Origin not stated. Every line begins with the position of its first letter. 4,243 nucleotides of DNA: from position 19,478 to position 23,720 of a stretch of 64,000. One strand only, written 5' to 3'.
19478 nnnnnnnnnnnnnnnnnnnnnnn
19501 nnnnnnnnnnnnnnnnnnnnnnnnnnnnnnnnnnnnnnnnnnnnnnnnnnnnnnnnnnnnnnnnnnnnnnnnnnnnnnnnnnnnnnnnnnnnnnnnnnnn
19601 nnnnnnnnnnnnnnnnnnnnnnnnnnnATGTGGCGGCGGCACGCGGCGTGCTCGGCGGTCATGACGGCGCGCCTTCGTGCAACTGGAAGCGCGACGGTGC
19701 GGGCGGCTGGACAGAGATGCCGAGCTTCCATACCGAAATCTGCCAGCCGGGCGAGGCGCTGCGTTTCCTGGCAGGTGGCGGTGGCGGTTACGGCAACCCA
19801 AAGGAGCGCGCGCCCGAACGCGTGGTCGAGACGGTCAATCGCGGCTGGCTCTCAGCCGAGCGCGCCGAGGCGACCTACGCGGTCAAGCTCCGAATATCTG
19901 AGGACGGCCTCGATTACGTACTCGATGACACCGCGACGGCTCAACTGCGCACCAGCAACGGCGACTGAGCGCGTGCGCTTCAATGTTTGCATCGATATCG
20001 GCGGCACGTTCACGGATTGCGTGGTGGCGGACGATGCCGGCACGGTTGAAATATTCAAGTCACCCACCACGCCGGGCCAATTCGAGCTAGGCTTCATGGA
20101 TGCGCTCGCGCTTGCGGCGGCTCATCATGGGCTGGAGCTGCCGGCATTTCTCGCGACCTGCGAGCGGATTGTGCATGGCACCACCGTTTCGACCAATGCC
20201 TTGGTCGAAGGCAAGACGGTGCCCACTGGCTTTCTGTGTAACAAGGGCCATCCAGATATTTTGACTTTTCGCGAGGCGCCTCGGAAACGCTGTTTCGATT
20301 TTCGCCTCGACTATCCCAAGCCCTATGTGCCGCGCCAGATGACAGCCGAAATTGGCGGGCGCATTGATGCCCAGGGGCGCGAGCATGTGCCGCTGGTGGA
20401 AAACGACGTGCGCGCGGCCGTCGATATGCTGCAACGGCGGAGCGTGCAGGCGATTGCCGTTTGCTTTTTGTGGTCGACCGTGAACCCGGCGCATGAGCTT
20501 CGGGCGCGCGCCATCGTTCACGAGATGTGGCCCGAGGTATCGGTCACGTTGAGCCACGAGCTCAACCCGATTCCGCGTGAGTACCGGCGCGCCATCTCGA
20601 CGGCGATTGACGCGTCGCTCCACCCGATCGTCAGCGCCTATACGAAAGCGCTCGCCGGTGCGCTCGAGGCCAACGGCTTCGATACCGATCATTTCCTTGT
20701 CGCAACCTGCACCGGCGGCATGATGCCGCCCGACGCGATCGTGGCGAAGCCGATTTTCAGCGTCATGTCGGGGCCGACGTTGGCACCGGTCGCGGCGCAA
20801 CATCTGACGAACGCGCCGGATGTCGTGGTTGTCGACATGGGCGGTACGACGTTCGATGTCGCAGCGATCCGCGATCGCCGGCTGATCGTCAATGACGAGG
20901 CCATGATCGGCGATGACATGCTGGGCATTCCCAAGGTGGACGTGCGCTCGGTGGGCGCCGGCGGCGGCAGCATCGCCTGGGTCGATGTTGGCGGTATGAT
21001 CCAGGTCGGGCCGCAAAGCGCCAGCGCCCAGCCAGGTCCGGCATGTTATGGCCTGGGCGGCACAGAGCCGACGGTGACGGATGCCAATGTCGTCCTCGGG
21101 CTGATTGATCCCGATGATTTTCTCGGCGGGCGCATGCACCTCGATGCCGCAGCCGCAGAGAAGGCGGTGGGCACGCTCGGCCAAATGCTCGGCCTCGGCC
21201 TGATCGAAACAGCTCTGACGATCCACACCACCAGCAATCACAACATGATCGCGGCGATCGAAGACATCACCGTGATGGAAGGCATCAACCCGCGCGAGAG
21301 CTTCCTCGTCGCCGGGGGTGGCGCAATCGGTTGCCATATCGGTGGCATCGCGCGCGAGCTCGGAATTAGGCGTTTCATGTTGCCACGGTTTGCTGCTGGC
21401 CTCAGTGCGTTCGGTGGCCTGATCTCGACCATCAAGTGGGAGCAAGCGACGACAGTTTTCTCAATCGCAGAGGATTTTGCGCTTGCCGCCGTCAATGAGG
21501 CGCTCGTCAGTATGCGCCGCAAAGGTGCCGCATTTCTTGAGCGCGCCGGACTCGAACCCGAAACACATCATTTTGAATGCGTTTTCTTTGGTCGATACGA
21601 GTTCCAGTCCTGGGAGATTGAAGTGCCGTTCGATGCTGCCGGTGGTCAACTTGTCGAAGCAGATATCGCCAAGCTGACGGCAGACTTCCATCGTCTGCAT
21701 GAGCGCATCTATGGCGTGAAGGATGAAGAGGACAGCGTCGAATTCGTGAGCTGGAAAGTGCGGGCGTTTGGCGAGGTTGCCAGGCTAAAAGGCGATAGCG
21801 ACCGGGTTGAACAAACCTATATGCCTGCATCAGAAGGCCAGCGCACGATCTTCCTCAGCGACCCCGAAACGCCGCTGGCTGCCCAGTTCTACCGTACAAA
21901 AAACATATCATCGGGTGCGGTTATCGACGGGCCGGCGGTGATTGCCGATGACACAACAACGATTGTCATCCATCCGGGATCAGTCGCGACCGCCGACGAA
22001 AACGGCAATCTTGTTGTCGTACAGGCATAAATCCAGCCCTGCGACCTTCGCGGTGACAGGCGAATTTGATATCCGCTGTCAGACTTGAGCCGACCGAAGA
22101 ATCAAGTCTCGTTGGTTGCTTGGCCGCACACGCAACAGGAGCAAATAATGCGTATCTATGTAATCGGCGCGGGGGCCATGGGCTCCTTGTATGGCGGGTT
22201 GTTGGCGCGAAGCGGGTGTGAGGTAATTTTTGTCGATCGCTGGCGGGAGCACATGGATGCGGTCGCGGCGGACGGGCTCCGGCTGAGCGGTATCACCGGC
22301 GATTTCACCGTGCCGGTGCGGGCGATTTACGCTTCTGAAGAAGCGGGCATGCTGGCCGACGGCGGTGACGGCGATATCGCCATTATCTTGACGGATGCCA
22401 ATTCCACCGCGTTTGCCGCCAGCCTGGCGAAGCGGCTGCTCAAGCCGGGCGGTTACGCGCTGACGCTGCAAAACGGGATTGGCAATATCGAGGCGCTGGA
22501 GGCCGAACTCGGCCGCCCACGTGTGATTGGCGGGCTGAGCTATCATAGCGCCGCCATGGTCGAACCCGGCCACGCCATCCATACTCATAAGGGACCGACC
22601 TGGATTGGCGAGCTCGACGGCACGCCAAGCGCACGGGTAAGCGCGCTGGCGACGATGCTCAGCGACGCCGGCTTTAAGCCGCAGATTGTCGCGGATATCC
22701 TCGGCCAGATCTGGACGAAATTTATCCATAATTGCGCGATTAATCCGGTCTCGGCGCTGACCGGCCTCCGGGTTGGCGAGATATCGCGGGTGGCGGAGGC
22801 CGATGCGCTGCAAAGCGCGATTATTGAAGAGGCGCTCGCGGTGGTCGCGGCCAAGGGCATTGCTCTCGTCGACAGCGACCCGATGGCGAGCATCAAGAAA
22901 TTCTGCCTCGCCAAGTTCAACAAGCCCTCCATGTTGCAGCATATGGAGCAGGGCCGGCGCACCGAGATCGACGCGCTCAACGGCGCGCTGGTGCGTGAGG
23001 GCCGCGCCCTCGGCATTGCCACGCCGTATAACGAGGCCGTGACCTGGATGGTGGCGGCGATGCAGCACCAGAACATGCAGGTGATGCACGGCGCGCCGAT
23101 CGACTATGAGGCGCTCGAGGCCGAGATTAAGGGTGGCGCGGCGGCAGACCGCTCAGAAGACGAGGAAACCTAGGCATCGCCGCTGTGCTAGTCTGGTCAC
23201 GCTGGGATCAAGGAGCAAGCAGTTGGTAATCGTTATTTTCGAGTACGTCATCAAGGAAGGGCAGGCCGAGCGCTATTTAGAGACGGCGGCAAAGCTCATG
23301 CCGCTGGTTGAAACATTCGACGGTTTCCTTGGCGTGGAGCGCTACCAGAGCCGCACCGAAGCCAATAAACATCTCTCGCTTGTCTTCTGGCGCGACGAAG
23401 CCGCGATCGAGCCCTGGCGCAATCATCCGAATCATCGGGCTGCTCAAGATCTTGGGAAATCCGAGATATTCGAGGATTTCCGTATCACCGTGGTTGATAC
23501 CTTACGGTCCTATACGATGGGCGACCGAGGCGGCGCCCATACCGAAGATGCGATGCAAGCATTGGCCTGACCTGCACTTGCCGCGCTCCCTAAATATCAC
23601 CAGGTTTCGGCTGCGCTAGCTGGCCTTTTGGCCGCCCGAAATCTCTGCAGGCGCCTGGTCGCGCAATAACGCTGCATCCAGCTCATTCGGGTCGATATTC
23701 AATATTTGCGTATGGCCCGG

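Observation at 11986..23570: Candidate undescribed catabolic module: ATP-dependent hydantoinase/oxoprolinase homologues + class III aminotransferase + BKACE + ketoreductase + ABM monooxygenase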

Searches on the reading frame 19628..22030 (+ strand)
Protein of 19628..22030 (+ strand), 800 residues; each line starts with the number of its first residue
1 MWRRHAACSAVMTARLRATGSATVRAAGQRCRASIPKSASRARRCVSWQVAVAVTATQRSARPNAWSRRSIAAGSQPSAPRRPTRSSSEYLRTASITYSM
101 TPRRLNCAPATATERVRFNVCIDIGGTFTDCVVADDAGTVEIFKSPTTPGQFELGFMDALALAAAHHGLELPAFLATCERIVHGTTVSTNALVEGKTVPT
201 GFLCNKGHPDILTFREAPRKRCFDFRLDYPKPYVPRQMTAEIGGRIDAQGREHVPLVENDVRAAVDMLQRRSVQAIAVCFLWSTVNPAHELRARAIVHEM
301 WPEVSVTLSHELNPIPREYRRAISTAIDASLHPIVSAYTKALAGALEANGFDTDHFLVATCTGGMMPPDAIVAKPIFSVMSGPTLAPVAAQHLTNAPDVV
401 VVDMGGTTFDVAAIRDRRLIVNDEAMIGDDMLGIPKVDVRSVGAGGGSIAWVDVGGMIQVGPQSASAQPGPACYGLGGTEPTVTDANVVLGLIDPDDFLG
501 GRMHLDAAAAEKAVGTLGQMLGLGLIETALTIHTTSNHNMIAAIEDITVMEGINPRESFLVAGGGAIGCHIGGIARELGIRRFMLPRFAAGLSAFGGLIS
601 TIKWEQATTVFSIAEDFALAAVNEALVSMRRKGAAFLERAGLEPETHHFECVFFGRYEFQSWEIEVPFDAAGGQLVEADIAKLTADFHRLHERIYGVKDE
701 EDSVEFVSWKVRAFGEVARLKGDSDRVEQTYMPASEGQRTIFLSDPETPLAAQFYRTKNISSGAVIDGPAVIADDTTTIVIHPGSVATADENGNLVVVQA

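Call 3: search_protein_families(library=pfam, proteins=[window:19628-22030:+])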
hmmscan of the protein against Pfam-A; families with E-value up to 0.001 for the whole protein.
window:19628-22030:+ (800 aa): 3 families
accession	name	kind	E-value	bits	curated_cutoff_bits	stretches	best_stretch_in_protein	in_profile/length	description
PF01968.24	Hydantoinase_A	-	8.1e-69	232.5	22.9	1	321-605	1-290/291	Hydantoinase/oxoprolinase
PF05378.19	Hydant_A_N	-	7.6e-45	153.2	25.2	1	120-300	2-175/176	Hydantoinase/oxoprolinase N-terminal region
PF19278.4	Hydant_A_C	-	5.1e-11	42.7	21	1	619-792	11-185/193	Hydantoinase/oxoprolinase C-terminal domain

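Call 4: search_protein_families(library=ncbifam, proteins=[window:19628-22030:+])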
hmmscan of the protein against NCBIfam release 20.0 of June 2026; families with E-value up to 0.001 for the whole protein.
window:19628-22030:+ (800 aa): 3 families
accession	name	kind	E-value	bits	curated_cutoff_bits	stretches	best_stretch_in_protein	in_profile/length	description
NF050156.1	CapLactmsAlpCapA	equivalog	8.8e-165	549.8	1000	1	118-797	1-685/689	caprolactamase subunit alpha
NF042975.2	AcphenoCarb_ApcC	equivalog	1.5e-83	281.3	1500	1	116-579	7-484/733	acetophenone carboxylase subunit gamma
NF042960.1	AcphenoCarb_ApcA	equivalog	5.4e-51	173.6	1250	2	259-796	124-654/658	acetophenone carboxylase subunit alpha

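Call 25: search_solved_structures(query=window:19973-22030:+, max_evalue=1e-10)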
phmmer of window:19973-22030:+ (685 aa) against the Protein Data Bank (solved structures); distinct sequences matched with E-value up to 1e-10: 6.
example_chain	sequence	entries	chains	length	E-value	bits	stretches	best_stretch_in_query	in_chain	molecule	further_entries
6yra_A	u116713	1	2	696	1e-118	400.8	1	3-676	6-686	5-oxoprolinase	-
7hk5_A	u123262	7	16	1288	1.3e-96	327.7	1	5-682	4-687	N-methylhydantoinase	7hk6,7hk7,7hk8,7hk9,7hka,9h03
5l9w_B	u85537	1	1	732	6.4e-78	266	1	5-471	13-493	Acetophenone carboxylase gamma subunit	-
5m45_B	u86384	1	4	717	7.5e-50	173.2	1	6-670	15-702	Acetone carboxylase beta subunit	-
5svb_B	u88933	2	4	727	2.8e-49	171.3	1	6-670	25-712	Acetone carboxylase beta subunit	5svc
5l9w_b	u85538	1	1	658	1.5e-39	139.2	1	3-487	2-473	Acetophenone carboxylase alpha subunit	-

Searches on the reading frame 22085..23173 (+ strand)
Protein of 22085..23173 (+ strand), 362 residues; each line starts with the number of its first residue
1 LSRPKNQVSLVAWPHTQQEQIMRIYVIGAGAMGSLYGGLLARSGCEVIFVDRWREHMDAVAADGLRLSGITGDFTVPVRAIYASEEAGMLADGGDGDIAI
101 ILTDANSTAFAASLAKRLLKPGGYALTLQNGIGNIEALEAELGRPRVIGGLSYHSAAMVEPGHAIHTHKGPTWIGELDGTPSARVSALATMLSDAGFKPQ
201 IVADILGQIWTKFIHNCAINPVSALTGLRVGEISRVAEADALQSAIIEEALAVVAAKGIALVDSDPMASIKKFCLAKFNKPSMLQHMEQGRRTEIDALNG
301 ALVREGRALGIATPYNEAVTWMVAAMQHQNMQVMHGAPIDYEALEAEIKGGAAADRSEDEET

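Call 3: search_protein_families(library=pfam, proteins=[window:22085-23173:+])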
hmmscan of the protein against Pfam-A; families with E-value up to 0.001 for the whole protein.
window:22085-23173:+ (362 aa): 3 families
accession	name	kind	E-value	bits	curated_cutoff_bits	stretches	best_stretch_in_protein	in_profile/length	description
PF02558.23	ApbA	-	3e-37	128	22.2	1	24-178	1-149/150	Ketopantoate reductase PanE/ApbA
PF08546.17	ApbA_C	-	1.5e-32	113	22.7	1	204-327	1-125/125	Ketopantoate reductase PanE/ApbA C terminal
PF01494.25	FAD_binding_3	-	0.0003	20.5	22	1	24-65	4-45/349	FAD binding domain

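Call 4: search_protein_families(library=ncbifam, proteins=[window:22085-23173:+])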
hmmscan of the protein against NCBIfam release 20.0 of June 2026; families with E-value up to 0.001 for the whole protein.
window:22085-23173:+ (362 aa): 16 families
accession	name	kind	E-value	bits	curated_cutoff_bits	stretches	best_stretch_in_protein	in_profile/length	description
TIGR00745.1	apbA_panE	subfamily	7.6e-72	242.1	141.35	1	23-329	1-304/305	2-dehydropantoate 2-reductase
NF005092.1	PRK06522.2-3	equivalog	3.9e-49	167.4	500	1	22-326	1-294/296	2-dehydropantoate 2-reductase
NF005088.0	PRK06522.1-2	subfamily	3.5e-47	161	371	1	22-329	1-304/308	2-dehydropantoate 2-reductase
NF005091.0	PRK06522.2-2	equivalog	2e-46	158.6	252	1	22-330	2-300/302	2-dehydropantoate 2-reductase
NF005089.0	PRK06522.1-4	subfamily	8.9e-45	153.5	223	2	139-329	131-320/326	2-dehydropantoate 2-reductase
NF005094.0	PRK06522.2-5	equivalog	3e-41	141.7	382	1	22-329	1-304/307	2-dehydropantoate 2-reductase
NF009543.0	PRK12921.1-5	equivalog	7.2e-41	140.3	339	1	22-327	1-303/305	oxidoreductase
NF004887.0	PRK06249.1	equivalog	2.2e-39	135.5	360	1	19-330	3-314/316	putative 2-dehydropantoate 2-reductase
NF006083.0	PRK08229.1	equivalog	3e-32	111.9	371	2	22-268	3-240/341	2-dehydropantoate 2-reductase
NF004311.0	PRK05708.1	equivalog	5.4e-31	107.6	378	1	22-327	3-297/305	putative 2-dehydropantoate 2-reductase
NF005093.0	PRK06522.2-4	equivalog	1.5e-29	103.3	308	1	20-330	2-300/304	2-dehydropantoate 2-reductase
NF005087.0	PRK06522.1-1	equivalog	1.5e-29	103.1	351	1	22-324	1-286/296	2-dehydropantoate 2-reductase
NF009541.0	PRK12921.1-1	equivalog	2.1e-17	63.4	338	1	20-326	4-292/297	oxidoreductase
NF005090.0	PRK06522.2-1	equivalog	4.6e-10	39.2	496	1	126-307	98-273/296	2-dehydropantoate 2-reductase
NF009542.0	PRK12921.1-4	equivalog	6.2e-09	35.6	288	1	183-328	139-284/286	oxidoreductase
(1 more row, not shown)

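Call 26: search_solved_structures(query=window:22085-23173:+, max_evalue=1e-10)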
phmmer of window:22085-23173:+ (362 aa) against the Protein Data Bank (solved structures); distinct sequences matched with E-value up to 1e-10: 18.
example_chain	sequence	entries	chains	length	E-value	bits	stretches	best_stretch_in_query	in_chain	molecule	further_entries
3hwr_A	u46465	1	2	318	8.3e-42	146.9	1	20-327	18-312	2-dehydropantoate 2-reductase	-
5ayv_A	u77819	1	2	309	3.9e-35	125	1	22-328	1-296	2-dehydropantoate 2-reductase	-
5hws_A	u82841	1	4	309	3.9e-35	125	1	22-328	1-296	2-dehydropantoate 2-reductase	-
3hn2_A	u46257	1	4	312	1.1e-33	120.2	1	22-321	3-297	2-dehydropantoate 2-reductase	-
8wl1_A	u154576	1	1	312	1.4e-30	110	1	20-327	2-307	2-dehydropantoate 2-reductase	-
8wl3_A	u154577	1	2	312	2e-30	109.5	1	20-327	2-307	2-dehydropantoate 2-reductase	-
8wl4_A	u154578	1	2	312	2.7e-30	109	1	20-327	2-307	2-dehydropantoate 2-reductase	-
2ew2_A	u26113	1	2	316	2.4e-27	99.3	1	21-324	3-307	2-dehydropantoate 2-reductase, putative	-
3wfi_A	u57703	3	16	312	1.1e-26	97.2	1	22-327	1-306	2-dehydropantoate 2-reductase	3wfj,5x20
3i83_A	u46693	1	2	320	5.5e-26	94.9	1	22-327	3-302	2-dehydropantoate 2-reductase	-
6k1r_A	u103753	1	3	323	1.1e-22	84.1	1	22-315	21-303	Probable 2-dehydropantoate 2-reductase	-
5zik_A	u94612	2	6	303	1.5e-22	83.6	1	24-315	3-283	Probable 2-dehydropantoate 2-reductase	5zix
3ghy_A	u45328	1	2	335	2e-20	76.6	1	146-323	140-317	Ketopantoate reductase protein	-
2ofp_A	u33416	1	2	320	1.4e-18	70.5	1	22-338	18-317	Ketopantoate reductase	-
1yjq_A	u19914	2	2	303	2.5e-18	69.7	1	22-338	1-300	2-dehydropantoate 2-reductase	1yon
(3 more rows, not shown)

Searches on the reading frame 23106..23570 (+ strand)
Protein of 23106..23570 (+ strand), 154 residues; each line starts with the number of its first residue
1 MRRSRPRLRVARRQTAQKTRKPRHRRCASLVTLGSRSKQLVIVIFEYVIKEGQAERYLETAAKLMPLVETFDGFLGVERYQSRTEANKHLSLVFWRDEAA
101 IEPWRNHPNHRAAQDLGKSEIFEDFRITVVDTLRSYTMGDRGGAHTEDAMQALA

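Call 3: search_protein_families(library=pfam, proteins=[window:23106-23570:+])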
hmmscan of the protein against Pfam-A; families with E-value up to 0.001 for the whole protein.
window:23106-23570:+ (154 aa): 1 family
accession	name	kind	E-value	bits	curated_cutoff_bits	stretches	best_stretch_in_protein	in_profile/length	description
PF03992.22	ABM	-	1e-16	61.3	23.1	1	41-115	2-77/78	Antibiotic biosynthesis monooxygenase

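Call 4: search_protein_families(library=ncbifam, proteins=[window:23106-23570:+])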
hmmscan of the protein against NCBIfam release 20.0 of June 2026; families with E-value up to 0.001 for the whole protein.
window:23106-23570:+ (154 aa): 0 families

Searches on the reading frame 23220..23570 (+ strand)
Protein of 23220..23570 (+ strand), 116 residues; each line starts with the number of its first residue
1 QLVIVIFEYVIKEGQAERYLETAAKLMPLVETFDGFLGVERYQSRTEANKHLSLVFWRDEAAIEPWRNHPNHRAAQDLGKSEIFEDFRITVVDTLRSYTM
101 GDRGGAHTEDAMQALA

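Call 68: search_protein_families(library=pfam, max_evalue=0.1, proteins=[window:23220-23570:+])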
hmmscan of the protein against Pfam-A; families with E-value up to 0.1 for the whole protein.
window:23220-23570:+ (116 aa): 3 families
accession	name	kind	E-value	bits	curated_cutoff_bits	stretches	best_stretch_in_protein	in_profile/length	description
PF03992.22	ABM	-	5e-17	62.3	23.1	1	3-77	2-77/78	Antibiotic biosynthesis monooxygenase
PF13826.12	Monooxy_af470-like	-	0.044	14.5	25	1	34-77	39-80/118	Monooxygenase af470-like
PF13737.12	DDE_Tnp_1_5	-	0.05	14.5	28.1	0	53-97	5-46/112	Transposase DDE domain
